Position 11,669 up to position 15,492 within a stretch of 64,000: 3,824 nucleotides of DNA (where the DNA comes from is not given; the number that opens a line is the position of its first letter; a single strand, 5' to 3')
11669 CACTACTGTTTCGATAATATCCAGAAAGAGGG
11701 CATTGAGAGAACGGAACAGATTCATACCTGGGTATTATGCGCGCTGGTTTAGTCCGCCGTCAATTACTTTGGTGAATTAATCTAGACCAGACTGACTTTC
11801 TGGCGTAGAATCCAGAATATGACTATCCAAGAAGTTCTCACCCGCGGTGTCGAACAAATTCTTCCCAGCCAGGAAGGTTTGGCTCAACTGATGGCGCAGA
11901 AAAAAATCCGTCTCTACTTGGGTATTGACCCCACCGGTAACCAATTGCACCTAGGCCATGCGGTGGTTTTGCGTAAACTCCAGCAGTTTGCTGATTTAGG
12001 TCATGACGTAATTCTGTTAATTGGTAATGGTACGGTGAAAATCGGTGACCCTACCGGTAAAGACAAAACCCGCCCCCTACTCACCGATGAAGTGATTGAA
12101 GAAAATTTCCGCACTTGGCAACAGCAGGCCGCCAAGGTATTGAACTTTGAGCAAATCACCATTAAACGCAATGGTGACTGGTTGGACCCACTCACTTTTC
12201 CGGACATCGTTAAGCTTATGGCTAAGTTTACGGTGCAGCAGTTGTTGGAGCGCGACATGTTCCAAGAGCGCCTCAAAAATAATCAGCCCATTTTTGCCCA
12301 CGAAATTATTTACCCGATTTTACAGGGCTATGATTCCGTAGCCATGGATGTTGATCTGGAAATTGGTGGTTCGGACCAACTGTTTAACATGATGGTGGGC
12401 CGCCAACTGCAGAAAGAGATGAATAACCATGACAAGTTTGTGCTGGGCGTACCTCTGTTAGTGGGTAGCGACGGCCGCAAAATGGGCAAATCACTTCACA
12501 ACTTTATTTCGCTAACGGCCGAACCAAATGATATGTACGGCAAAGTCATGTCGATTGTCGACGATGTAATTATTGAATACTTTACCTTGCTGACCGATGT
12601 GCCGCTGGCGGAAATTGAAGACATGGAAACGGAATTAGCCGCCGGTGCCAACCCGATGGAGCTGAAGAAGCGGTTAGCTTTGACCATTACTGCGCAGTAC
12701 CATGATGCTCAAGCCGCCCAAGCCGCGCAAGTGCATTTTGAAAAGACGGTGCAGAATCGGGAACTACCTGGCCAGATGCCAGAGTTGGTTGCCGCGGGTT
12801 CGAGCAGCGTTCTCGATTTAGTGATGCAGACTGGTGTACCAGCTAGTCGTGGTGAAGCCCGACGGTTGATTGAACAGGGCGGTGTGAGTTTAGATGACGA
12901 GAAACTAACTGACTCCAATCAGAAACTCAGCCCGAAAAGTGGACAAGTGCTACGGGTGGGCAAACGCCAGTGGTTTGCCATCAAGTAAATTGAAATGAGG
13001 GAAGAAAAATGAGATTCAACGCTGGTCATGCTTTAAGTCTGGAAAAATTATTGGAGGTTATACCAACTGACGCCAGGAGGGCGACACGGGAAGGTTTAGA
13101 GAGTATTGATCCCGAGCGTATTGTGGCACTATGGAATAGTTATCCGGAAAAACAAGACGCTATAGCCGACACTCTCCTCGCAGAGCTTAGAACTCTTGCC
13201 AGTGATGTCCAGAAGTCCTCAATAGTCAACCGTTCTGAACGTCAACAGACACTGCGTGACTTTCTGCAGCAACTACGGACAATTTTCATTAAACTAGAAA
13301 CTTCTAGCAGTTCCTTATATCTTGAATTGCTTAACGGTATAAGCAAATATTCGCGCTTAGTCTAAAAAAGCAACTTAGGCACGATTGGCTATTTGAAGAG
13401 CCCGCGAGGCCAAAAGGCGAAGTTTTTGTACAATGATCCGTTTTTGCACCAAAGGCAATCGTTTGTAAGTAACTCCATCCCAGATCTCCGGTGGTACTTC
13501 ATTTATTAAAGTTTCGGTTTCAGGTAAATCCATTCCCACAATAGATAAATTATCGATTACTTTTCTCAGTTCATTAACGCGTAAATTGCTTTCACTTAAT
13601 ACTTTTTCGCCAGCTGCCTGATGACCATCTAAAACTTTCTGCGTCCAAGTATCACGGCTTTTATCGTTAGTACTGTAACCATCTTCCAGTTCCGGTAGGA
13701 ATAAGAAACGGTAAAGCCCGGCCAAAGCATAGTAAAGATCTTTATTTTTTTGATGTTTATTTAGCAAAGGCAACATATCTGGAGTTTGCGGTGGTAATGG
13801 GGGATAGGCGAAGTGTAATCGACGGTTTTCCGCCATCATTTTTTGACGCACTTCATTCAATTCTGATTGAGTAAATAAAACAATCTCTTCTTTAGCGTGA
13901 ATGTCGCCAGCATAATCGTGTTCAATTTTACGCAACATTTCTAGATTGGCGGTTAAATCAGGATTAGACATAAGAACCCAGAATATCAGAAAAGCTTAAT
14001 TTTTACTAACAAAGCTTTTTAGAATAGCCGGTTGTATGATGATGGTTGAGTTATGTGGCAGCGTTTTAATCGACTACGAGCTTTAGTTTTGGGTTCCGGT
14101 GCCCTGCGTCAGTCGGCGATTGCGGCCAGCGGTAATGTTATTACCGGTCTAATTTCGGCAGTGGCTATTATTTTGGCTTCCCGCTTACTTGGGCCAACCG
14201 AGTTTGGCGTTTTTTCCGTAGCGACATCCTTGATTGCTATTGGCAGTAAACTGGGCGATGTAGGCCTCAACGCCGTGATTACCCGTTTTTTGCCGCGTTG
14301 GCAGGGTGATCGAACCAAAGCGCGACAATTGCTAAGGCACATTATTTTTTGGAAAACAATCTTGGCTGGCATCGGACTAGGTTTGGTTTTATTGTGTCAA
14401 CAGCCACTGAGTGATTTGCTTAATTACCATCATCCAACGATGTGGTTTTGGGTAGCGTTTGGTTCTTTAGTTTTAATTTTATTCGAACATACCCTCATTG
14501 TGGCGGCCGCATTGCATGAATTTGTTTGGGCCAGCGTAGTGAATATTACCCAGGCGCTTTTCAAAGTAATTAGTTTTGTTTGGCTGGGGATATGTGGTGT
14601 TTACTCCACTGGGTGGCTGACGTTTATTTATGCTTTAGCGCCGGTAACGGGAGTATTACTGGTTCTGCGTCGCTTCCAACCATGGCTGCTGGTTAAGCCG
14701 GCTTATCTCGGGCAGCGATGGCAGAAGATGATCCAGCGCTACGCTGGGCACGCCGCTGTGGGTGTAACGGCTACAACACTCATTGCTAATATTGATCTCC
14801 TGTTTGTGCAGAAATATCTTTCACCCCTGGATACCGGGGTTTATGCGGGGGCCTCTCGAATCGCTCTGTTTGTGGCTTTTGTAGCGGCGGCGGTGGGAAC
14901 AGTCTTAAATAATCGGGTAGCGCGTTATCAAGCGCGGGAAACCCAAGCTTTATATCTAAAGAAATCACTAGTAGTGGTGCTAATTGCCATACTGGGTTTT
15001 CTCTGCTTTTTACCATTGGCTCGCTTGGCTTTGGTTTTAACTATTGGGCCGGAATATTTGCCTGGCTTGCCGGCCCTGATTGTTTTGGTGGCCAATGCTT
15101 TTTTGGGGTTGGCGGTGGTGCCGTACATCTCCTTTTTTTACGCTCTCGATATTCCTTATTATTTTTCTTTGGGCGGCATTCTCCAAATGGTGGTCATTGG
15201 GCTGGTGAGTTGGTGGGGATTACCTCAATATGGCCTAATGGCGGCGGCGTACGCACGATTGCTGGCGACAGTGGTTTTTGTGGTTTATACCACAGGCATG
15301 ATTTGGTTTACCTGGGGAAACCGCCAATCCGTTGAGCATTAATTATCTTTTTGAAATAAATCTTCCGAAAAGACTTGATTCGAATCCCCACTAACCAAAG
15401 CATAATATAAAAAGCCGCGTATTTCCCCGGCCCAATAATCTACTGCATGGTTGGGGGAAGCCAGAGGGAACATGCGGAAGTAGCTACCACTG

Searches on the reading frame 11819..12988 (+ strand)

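Call 9: search_protein_families(library=pfam, proteins=[window:11819-12988:+], max_evalue=0.001)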
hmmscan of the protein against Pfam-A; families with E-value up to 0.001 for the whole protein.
window:11819-12988:+ (389 aa): 3 families
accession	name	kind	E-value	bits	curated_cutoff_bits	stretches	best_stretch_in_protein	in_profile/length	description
PF00579.31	tRNA-synt_1b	-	7.3e-67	226.2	21.1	1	27-311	3-291/292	tRNA synthetases class I (W and Y)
PF22421.1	SYY_C-terminal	-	1.1e-07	32.1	27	1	319-386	8-81/83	Tyrosine--tRNA ligase SYY-like C-terminal domain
PF01479.30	S4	-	3.4e-06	27.1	22.8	1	342-372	13-44/48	S4 domain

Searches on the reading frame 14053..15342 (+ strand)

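Call 9: search_protein_families(library=pfam, proteins=[window:14053-15342:+], max_evalue=0.001)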
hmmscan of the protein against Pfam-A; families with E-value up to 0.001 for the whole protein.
window:14053-15342:+ (429 aa): 2 families
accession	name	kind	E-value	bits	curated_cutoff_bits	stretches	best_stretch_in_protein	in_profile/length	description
PF01943.22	Polysacc_synt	-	2.3e-15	57.2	28.2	1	18-284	2-265/274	Polysaccharide biosynthesis protein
PF13440.11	Polysacc_synt_3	-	3.2e-10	40.2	23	1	43-334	3-287/293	Polysaccharide biosynthesis protein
